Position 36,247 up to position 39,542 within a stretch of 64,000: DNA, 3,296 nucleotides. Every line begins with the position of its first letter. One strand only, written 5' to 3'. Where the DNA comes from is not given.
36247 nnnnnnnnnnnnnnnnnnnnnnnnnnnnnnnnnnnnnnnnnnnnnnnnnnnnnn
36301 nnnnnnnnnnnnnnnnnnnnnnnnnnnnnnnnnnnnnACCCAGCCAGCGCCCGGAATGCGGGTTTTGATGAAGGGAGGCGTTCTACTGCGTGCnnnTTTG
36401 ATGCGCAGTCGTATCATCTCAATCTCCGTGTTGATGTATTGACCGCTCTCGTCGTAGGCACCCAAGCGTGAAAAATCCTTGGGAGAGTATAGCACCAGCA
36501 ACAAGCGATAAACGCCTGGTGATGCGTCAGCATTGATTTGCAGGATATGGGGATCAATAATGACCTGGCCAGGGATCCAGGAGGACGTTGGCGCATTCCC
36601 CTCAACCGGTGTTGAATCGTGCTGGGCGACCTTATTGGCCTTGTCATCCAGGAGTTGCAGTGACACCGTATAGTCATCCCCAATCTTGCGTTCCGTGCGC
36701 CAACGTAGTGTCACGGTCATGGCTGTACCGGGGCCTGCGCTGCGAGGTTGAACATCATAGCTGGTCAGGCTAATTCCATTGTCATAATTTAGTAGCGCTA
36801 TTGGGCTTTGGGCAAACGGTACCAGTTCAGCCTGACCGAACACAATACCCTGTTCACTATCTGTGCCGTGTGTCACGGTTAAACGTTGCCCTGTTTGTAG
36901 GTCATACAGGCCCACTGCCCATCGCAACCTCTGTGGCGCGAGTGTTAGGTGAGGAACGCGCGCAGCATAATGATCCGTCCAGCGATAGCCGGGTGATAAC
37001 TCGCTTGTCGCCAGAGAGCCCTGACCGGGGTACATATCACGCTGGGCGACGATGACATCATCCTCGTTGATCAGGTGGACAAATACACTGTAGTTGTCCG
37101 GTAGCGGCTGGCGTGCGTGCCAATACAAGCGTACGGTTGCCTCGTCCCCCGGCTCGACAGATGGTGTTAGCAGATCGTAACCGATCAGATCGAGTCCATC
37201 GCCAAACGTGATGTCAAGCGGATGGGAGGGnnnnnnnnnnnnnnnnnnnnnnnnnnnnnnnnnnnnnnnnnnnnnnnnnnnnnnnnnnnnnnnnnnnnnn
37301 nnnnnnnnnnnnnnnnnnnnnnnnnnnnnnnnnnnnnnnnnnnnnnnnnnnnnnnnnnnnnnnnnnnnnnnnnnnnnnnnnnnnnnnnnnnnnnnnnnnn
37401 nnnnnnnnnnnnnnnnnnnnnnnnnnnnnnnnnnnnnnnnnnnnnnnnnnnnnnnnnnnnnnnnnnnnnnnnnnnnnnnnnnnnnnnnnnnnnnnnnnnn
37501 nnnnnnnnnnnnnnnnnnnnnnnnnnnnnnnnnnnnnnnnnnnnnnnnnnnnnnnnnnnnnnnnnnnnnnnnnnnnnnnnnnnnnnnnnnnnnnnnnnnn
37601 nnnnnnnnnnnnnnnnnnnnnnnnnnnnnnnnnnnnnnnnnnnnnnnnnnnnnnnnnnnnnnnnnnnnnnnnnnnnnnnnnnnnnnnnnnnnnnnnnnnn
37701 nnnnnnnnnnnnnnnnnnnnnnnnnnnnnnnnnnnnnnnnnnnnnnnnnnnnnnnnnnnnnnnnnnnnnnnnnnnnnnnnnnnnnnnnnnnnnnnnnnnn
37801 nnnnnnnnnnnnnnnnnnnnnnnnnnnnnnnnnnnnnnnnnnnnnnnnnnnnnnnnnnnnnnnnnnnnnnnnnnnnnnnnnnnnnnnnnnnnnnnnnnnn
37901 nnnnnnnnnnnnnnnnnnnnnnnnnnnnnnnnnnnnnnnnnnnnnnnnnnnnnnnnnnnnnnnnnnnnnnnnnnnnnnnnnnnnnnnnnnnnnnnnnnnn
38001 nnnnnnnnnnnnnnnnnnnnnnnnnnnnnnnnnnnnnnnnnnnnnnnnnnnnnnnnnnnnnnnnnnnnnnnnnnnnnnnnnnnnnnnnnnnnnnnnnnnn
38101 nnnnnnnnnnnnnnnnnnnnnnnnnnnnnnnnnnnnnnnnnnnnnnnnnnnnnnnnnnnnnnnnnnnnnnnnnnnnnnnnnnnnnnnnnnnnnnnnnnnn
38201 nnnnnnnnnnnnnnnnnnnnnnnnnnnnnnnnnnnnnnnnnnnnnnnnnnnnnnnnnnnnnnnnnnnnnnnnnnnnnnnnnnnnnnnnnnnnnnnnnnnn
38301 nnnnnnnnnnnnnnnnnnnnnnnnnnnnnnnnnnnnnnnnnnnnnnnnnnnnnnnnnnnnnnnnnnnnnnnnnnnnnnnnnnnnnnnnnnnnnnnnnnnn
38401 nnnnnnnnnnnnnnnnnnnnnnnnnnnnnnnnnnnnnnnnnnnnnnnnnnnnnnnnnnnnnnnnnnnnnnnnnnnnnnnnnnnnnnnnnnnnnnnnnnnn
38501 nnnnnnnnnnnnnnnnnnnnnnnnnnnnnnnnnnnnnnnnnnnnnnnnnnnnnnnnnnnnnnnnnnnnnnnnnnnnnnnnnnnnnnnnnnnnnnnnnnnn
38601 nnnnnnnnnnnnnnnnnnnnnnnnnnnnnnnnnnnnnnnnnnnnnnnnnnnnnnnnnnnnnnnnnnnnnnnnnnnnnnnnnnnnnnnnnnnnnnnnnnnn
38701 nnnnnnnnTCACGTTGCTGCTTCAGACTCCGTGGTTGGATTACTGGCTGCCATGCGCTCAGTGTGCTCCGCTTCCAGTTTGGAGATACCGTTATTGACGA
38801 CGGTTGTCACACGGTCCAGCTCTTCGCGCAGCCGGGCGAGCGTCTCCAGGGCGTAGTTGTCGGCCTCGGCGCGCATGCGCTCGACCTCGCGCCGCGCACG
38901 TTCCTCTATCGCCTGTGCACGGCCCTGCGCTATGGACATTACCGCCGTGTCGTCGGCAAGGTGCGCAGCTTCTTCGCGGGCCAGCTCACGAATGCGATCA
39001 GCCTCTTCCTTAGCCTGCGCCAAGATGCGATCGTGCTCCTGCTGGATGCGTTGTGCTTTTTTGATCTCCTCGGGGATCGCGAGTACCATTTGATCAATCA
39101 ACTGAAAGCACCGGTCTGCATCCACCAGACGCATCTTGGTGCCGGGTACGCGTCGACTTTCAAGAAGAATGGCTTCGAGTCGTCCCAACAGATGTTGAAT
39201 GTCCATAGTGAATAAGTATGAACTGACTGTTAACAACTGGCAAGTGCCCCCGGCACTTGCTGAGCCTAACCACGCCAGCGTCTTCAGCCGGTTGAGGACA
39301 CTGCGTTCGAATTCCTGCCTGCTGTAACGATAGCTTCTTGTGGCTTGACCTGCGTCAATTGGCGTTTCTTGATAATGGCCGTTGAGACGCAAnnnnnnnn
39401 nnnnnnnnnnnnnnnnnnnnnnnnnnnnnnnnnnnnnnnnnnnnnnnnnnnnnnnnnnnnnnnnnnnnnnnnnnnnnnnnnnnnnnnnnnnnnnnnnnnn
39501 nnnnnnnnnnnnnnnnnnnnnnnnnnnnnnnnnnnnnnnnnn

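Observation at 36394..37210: A shared ~100-aa C-terminal module on all seven GT-C paralogues, duplicated in class C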

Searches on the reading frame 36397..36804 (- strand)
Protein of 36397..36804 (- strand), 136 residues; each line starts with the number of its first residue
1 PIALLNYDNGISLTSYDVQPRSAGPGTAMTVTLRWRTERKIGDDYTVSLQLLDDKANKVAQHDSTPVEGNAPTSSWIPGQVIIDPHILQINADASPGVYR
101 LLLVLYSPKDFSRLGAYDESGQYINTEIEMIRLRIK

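Call 53: search_protein_families(library=pfam, proteins=[window:36397-36804:-], max_evalue=10)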
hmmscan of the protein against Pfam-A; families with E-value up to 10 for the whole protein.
seq(136 aa): 1 family
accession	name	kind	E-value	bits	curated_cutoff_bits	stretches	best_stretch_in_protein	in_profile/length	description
PF04300.19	FBA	-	0.031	14.5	32.4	1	30-76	84-131/175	F-box associated region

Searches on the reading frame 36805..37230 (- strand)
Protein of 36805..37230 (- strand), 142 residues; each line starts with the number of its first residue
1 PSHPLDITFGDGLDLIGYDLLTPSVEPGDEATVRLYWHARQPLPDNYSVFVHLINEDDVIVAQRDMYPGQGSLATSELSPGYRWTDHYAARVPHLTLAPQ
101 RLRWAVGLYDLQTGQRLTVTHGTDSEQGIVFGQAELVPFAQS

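Call 42: predict_structure(alignment_id=A3)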
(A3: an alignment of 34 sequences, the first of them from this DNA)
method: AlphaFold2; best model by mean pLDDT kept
length: 142 residues; sequences in the alignment: 34
mean_pLDDT: 96.3   pTM: 0.89
mean pLDDT of the five models: 96.3, 95.9, 95.4, 95.0, 95.0
residues with pLDDT >= 90: 132; 70-90: 9; 50-70: 1; < 50: 0
segments of 3 or more residues with pLDDT < 50: none
pLDDT, mean of each block of 10 residues (from residue 1): 97 97 97 98 97 97 98 98 98 98 98 95 87 96 73
secondary structure, 60 per line:
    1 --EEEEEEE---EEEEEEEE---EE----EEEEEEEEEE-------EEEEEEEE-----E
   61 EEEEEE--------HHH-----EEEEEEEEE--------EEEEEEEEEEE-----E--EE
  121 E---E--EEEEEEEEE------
elements in order: E3-9 E13-20 E30-39 E47-54 E60-66 E83-91 E100-110 E119-121 E128-136

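Call 45: fold_search(model_id=the predicted structure, library=pdb)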
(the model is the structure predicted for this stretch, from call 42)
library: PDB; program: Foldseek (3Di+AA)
matches with E <= 10: 1974; with E <= 0.001: 49
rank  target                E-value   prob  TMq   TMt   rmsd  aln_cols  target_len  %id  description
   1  2r5o_A                3.8e-05  1.00  0.53  0.46   9.4       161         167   14  Crystal structure of the C-terminal domain of wzt (released 2007-12-25)
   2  6o14_A                6.2e-05  1.00  0.53  0.53   5.9       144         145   15  Crystal structure of the Aquifex aeolicus Wzt Carbohydrate Binding Domain (released 2020-01-15)
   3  8dl0_A                7.7e-05  1.00  0.53  0.23   8.1       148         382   12  CryoEM structure of the nucleotide-free and open channel A.aeolicus WzmWzt transporter (released 2022-09-21)
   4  2r5o_B                9.5e-05  1.00  0.55  0.49   5.5       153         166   11  Crystal structure of the C-terminal domain of wzt (released 2007-12-25)
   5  6r4n_E                1.2e-04  1.00  0.45  0.45   5.2       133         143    9  Crystal structure of S. cerevisia Niemann-Pick type C protein NPC2 with ergosterol bound (released 2019-09-25)
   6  6r4m_B                1.2e-04  1.00  0.45  0.44   5.3       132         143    8  Crystal structure of S. cerevisia Niemann-Pick type C protein NPC2 (released 2019-09-25)
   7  6r4m_C                1.4e-04  1.00  0.43  0.41   5.4       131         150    8  Crystal structure of S. cerevisia Niemann-Pick type C protein NPC2 (released 2019-09-25)
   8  6r4n_B                1.5e-04  1.00  0.47  0.47   5.1       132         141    9  Crystal structure of S. cerevisia Niemann-Pick type C protein NPC2 with ergosterol bound (released 2019-09-25)
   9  6o14_B                1.7e-04  1.00  0.52  0.51   6.1       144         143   15  Crystal structure of the Aquifex aeolicus Wzt Carbohydrate Binding Domain (released 2020-01-15)
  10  6r4n_H                1.7e-04  1.00  0.47  0.47   5.0       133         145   10  Crystal structure of S. cerevisia Niemann-Pick type C protein NPC2 with ergosterol bound (released 2019-09-25)
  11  6r4m_A                1.8e-04  1.00  0.44  0.44   5.1       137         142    9  Crystal structure of S. cerevisia Niemann-Pick type C protein NPC2 (released 2019-09-25)
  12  1ft0_A                1.8e-04  1.00  0.44  0.47   6.3       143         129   12  CRYSTAL STRUCTURE OF TRUNCATED HUMAN RHOGDI K113A MUTANT (released 2001-05-02)
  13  1nep                  1.9e-04  1.00  0.53  0.57   5.3       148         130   11  Crystal Structure Analysis of the Bovine NPC2 (Niemann-Pick C2) Protein (released 2003-01-28)
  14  6r4n_F                1.9e-04  1.00  0.45  0.44   5.3       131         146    8  Crystal structure of S. cerevisia Niemann-Pick type C protein NPC2 with ergosterol bound (released 2019-09-25)
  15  8xrx_B                2.5e-04  1.00  0.50  0.11   5.1       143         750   11  The crystal structure of a GH3 enzyme CcBgl3B with glucose and gentiobiose (released 2024-04-10)
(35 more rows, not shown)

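Call 53: search_protein_families(library=pfam, proteins=[window:36805-37230:-], max_evalue=10)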
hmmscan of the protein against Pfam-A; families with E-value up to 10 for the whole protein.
seq(142 aa): 0 families

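Call 74: fold_search(model_id=the predicted structure, library=viral)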
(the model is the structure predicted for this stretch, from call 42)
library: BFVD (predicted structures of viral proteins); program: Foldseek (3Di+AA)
matches with E <= 10: 1430; with E <= 0.001: 3
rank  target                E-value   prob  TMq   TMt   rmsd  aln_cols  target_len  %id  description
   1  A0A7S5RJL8            2.0e-04  1.00  0.50  0.39   7.5       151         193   11  (no name in the UniProt tables at hand)
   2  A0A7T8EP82            2.7e-04  1.00  0.39  0.46   5.6       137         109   14  (no name in the UniProt tables at hand)
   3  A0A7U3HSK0            3.0e-04  1.00  0.55  0.47   4.8       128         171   12  (no name in the UniProt tables at hand)
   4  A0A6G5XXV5            1.2e-03  0.97  0.39  0.08  12.5       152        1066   10  (no name in the UniProt tables at hand)
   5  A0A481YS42            1.6e-03  1.00  0.45  0.43   8.1       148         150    9  Uncharacterized protein [Marseillevirus LCMAC101]
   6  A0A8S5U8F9            1.8e-03  1.00  0.43  0.18  12.6       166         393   13  Clumping factor [Siphoviridae sp. ct9j27]
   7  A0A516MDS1            2.4e-03  1.00  0.48  0.46   6.6       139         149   13  (no name in the UniProt tables at hand)
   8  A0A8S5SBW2            2.6e-03  0.90  0.31  0.17  11.3       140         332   11  Uncharacterized protein [Siphoviridae sp. ctJLl6]
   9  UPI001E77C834         3.0e-03  1.00  0.48  0.38   6.5       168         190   11  (no name look-up for this kind of identifier)
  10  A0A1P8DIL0            3.3e-03  1.00  0.37  0.22   7.2       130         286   10  (no name in the UniProt tables at hand)
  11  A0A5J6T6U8            3.3e-03  0.99  0.40  0.34   5.8       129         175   14  (no name in the UniProt tables at hand)
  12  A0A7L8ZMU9            3.7e-03  0.92  0.31  0.07   9.0       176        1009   10  Uncharacterized protein [Erwinia phage pEa_SNUABM_47]
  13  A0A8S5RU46            3.9e-03  1.00  0.48  0.40   6.0       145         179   12  (no name in the UniProt tables at hand)
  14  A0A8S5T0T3            4.4e-03  1.00  0.48  0.43   8.6       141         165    8  Uncharacterized protein [Siphoviridae sp. ctKFk2]
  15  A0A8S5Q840            4.6e-03  1.00  0.46  0.56   4.6       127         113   12  Uncharacterized protein [Siphoviridae sp. ctdVv30]
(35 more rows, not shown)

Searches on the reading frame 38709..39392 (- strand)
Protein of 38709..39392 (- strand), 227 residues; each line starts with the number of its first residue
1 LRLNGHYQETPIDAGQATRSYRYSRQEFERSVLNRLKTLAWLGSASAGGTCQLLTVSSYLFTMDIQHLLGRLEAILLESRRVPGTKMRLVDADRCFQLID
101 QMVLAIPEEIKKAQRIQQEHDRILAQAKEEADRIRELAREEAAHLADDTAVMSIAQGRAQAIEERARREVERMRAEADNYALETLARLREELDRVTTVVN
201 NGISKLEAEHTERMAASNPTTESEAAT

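Call 20: search_protein_families(library=pfam, proteins=[window:38709-39392:-], max_evalue=0.001)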
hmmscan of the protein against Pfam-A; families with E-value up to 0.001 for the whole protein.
window:38709-39392:- (227 aa): 0 families

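Call 65: search_protein_families(library=ncbifam, proteins=[window:38709-39392:-], max_evalue=0.00001)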
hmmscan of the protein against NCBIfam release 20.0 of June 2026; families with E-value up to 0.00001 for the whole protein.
window:38709-39392:- (227 aa): 1 family
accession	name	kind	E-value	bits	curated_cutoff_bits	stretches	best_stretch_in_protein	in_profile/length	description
NF009992.0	PRK13461.1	equivalog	7.7e-08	32.1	127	1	97-178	39-118/159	F0F1 ATP synthase subunit B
